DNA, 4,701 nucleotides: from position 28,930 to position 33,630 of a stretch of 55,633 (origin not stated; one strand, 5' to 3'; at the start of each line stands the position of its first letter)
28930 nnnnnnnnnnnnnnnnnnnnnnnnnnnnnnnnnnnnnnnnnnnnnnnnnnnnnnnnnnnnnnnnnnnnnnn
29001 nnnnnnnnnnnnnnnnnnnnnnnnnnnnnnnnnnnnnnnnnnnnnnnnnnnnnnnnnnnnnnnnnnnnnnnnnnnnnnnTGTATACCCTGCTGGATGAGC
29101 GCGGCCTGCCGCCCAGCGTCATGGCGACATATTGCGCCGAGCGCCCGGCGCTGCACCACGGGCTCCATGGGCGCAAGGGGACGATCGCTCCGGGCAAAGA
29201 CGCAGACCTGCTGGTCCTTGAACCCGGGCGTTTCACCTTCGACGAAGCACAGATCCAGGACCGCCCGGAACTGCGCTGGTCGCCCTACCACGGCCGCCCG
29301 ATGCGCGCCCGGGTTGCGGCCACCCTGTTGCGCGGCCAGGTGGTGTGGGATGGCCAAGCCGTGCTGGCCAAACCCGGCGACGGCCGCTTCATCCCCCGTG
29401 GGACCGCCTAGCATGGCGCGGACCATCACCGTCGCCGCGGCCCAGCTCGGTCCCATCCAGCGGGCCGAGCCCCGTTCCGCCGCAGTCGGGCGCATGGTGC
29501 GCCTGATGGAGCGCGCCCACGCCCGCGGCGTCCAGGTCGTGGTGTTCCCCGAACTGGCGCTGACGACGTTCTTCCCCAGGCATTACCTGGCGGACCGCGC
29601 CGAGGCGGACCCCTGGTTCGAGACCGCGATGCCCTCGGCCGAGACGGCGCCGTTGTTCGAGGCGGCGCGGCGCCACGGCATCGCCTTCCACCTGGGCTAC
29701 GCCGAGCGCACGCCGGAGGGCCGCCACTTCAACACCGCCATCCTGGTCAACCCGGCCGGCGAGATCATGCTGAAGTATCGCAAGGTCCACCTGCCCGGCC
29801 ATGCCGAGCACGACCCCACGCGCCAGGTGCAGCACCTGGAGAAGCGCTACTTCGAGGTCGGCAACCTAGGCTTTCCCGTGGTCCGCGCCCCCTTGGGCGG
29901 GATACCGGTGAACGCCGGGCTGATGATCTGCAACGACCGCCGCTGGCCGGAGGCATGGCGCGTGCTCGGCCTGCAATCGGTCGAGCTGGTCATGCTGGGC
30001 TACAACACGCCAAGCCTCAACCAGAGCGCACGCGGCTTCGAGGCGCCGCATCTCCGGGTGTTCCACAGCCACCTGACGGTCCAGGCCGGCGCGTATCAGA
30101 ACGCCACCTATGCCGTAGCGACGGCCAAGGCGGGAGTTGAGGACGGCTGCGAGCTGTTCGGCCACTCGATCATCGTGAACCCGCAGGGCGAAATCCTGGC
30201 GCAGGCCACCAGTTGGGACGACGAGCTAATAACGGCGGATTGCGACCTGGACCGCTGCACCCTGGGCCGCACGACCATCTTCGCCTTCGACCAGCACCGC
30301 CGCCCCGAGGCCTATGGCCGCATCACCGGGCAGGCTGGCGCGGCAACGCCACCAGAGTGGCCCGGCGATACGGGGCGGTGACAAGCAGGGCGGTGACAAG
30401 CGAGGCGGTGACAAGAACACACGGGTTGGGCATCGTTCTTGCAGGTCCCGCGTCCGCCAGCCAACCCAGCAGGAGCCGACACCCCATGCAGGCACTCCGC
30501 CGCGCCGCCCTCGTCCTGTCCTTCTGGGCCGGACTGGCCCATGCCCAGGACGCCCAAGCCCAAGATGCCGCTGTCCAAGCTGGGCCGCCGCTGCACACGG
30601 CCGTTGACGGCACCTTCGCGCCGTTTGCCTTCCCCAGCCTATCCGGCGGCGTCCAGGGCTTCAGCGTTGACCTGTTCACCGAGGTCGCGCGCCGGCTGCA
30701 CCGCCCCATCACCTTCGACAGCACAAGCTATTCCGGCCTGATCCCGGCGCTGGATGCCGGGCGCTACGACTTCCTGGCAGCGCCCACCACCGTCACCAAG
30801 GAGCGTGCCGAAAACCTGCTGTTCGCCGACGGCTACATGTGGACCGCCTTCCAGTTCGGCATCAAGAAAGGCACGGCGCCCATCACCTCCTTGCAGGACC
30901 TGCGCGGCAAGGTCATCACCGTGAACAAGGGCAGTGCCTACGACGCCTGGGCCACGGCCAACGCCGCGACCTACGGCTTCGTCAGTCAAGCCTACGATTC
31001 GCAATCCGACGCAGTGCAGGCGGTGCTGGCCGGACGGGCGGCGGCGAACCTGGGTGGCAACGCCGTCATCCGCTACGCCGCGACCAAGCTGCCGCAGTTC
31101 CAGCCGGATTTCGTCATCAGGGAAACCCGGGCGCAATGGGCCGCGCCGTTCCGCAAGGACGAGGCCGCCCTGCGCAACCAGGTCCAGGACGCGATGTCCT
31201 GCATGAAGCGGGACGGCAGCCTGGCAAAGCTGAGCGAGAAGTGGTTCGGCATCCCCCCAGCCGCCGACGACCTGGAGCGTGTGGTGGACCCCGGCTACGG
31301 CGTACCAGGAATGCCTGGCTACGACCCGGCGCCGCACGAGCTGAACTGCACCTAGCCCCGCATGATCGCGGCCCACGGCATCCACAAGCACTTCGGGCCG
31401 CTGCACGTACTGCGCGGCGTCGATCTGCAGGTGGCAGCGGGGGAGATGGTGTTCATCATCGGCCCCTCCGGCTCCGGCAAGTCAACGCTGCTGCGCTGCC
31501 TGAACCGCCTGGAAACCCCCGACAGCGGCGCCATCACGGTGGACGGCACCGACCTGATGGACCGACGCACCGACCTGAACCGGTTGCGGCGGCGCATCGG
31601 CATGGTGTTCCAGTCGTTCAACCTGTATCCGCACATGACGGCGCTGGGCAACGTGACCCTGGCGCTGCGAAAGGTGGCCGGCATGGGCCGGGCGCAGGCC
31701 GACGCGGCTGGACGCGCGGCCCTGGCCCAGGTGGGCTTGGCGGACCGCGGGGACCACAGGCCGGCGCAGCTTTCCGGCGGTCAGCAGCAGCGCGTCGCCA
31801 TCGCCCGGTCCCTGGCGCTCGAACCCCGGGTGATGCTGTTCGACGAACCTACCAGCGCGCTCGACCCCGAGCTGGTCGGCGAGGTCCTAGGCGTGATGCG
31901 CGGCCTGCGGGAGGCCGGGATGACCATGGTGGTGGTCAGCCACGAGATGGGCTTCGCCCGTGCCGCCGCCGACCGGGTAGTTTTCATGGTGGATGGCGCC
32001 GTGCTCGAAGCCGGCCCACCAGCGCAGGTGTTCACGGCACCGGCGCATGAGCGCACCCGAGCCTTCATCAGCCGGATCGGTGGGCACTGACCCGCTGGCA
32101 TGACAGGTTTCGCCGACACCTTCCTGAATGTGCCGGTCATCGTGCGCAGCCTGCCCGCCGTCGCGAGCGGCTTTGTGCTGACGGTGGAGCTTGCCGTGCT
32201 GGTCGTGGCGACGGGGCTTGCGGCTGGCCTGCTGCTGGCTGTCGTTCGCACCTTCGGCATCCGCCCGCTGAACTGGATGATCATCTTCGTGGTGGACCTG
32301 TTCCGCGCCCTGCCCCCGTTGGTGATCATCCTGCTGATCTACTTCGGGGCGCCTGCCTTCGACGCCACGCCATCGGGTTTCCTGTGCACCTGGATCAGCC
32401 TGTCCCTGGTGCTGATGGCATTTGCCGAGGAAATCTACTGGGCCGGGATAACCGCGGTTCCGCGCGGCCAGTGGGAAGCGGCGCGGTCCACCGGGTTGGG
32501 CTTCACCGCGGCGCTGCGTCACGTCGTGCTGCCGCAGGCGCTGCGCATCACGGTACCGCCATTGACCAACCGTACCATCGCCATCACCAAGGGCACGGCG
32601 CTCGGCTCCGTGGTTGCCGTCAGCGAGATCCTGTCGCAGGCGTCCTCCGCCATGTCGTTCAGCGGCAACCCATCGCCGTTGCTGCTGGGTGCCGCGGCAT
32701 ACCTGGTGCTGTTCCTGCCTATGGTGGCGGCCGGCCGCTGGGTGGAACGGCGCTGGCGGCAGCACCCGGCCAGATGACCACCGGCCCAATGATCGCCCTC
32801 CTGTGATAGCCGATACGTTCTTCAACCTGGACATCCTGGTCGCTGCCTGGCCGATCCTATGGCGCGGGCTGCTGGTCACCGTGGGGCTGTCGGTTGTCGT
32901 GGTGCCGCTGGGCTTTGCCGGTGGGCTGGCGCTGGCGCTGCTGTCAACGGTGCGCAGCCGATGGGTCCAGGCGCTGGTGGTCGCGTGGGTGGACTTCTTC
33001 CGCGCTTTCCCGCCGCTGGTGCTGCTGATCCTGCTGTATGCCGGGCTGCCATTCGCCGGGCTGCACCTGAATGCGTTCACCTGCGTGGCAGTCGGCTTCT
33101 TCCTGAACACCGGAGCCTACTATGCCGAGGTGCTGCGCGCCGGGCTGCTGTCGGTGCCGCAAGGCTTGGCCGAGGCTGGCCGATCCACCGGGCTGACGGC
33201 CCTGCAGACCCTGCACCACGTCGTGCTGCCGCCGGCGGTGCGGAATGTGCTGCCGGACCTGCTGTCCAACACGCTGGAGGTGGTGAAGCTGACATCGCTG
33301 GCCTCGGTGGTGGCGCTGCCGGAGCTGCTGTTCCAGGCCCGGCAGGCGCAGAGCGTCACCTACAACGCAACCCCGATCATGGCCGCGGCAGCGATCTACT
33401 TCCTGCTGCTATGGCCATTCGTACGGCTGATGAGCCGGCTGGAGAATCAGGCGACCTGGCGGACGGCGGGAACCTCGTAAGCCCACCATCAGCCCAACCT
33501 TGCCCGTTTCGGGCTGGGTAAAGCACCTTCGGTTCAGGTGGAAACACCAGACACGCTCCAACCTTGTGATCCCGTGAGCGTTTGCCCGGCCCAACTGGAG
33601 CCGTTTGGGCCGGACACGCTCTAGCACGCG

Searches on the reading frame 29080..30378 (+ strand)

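Call 78: search_protein_families(library=pfam, proteins=[window:29080-30378:+], max_evalue=0.01)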
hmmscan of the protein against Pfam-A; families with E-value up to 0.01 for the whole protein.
window:29080-30378:+ (433 aa): 1 family
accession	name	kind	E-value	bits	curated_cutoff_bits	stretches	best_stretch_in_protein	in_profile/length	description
PF00795.27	CN_hydrolase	-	9.6e-55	186.1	23.2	1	117-394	1-252/256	Carbon-nitrogen hydrolase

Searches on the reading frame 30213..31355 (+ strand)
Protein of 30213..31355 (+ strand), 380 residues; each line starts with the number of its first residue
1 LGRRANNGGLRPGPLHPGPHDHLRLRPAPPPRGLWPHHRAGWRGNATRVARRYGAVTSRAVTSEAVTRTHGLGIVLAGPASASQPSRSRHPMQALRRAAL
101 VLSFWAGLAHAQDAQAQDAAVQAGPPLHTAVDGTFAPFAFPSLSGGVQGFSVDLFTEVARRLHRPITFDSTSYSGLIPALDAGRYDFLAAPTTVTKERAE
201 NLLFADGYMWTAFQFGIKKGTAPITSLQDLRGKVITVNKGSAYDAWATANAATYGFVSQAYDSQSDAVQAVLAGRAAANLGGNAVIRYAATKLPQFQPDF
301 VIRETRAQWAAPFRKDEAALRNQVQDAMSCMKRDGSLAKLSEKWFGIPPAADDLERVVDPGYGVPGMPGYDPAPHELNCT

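Call 7: search_protein_families(library=pfam, proteins=[window:30213-31355:+])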
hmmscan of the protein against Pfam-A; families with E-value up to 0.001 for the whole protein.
window:30213-31355:+ (380 aa): 2 families
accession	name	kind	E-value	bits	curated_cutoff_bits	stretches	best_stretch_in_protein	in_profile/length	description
PF00497.25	SBP_bac_3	-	2.4e-30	105.5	26.4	1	128-346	2-131/132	Bacterial extracellular solute-binding proteins, family 3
PF12974.12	Phosphonate-bd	-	0.00074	19.4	27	0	154-342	19-227/242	ABC transporter, phosphonate, periplasmic substrate-binding protein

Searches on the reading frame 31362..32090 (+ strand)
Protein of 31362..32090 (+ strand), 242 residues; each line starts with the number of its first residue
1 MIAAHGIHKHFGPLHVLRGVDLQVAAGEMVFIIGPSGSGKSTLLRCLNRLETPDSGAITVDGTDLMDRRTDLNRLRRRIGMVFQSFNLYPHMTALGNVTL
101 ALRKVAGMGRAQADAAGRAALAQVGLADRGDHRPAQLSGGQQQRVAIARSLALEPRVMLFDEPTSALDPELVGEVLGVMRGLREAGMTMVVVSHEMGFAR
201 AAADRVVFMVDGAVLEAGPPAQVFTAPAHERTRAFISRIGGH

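Call 8: search_protein_families(library=pfam, proteins=[window:31362-32090:+])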
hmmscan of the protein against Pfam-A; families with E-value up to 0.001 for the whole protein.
window:31362-32090:+ (242 aa): 7 families
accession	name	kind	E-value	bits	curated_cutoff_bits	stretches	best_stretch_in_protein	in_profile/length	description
PF00005.33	ABC_tran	-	4.6e-38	131.3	25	1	17-165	1-137/137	ABC transporter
PF13304.12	AAA_21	-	7.1e-11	43.2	27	1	30-51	2-23/304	AAA domain, putative AbiEii toxin, Type IV TA system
PF02463.25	SMC_N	-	3.1e-07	30.5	40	0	135-206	135-208/220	RecF/RecN/SMC N terminal domain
PF13191.12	AAA_16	-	2.8e-06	28.3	32.6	1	24-65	19-63/167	AAA ATPase domain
PF13401.12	AAA_22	-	1.6e-05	25.6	27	1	29-81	7-60/130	AAA domain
PF13555.12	AAA_29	-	2.2e-05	24.5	27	1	19-54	14-49/61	P-loop containing region of AAA domain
PF09818.15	ABC_ATPase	-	0.00032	20.3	23.2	0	26-49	79-101/283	P-loop domain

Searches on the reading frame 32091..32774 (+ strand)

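Call 78: search_protein_families(library=pfam, proteins=[window:32091-32774:+], max_evalue=0.01)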
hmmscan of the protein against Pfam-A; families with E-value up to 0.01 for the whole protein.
window:32091-32774:+ (228 aa): 1 family
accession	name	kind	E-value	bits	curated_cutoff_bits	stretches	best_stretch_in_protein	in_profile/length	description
PF00528.27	BPD_transp_1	-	3.4e-19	69.7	26.4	1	42-223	1-183/184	Binding-protein-dependent transport system inner membrane component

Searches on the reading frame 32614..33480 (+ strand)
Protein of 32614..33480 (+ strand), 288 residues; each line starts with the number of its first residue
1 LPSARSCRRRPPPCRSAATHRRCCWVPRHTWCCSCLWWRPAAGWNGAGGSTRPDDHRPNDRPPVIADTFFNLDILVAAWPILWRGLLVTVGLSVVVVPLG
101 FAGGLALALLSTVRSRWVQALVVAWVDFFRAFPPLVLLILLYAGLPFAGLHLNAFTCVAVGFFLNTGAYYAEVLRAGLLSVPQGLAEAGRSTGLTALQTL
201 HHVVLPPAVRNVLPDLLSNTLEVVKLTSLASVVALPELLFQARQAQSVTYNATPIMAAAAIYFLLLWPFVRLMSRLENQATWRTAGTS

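Call 8: search_protein_families(library=pfam, proteins=[window:32614-33480:+])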
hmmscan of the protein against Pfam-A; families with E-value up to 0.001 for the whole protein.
window:32614-33480:+ (288 aa): 1 family
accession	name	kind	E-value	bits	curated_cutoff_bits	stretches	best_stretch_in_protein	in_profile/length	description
PF00528.27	BPD_transp_1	-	4.3e-21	75.9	26.4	1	104-276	5-178/184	Binding-protein-dependent transport system inner membrane component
